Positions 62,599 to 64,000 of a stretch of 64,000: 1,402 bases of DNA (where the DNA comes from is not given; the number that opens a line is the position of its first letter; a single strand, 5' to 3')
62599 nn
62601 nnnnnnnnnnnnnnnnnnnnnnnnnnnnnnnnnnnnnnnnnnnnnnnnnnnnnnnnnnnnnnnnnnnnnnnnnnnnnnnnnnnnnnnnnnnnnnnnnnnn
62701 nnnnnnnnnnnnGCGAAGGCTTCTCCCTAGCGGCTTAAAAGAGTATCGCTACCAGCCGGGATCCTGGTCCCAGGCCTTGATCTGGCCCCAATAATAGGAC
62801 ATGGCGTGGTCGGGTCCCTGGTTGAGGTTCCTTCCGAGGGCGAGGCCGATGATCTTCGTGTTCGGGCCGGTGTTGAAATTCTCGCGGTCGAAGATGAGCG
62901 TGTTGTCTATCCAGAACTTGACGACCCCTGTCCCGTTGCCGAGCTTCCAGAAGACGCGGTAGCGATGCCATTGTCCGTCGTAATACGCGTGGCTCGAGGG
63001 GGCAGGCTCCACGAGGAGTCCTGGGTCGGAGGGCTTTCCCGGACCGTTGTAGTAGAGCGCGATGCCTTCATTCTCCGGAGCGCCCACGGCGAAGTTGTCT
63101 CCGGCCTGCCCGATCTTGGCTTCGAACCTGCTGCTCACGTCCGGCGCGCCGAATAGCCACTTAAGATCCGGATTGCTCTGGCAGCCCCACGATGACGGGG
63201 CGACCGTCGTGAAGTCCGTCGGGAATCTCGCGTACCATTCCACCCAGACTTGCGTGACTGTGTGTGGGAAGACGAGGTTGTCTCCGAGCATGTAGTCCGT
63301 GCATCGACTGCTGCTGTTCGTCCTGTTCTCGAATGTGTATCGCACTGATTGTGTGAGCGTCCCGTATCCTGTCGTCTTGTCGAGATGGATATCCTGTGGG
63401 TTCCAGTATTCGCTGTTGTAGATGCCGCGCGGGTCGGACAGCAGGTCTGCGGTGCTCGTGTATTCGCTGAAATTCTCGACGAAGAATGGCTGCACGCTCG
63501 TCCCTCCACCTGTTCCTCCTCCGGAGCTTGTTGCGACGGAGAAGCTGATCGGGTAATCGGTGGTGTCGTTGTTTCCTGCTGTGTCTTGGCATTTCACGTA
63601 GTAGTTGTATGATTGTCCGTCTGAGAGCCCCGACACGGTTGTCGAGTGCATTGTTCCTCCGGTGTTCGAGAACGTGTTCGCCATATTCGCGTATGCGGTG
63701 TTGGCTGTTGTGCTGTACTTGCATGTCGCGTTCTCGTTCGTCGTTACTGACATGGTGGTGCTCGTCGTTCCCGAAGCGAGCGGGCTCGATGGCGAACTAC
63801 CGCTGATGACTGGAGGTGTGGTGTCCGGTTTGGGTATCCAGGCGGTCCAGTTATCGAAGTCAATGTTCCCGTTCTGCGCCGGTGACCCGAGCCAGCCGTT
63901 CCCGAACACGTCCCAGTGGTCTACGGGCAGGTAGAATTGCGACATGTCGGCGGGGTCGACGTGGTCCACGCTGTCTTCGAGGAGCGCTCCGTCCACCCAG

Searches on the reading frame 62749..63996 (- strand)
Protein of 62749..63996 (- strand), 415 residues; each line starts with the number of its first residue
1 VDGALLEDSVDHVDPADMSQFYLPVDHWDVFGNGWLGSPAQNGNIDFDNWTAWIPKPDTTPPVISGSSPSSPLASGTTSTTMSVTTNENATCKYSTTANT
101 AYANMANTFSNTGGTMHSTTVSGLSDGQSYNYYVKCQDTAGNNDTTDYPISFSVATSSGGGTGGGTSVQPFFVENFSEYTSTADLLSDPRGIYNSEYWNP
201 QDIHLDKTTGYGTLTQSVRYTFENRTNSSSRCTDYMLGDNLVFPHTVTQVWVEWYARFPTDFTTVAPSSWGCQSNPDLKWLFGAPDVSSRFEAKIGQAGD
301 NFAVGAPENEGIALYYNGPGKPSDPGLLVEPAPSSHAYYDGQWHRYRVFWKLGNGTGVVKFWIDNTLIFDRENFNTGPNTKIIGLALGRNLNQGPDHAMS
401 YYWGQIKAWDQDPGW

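Call 3: search_protein_families(library=pfam, proteins=[window:62749-63996:-], max_evalue=0.01)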
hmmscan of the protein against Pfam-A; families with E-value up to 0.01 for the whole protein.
window:62749-63996:- (415 aa): 2 families
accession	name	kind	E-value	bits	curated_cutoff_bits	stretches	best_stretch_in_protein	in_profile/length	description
PF19077.6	Big_13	-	0.002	19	27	1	81-154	30-100/102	Bacterial Ig-like domain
PF16656.11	Pur_ac_phosph_N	-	0.0028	18.6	30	1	78-138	11-82/93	Purple acid Phosphatase, N-terminal domain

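Call 11: search_protein_families(library=ncbifam, proteins=[window:62749-63996:-], max_evalue=0.1)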
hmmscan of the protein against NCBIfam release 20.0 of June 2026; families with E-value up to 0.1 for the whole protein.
window:62749-63996:- (415 aa): 0 families
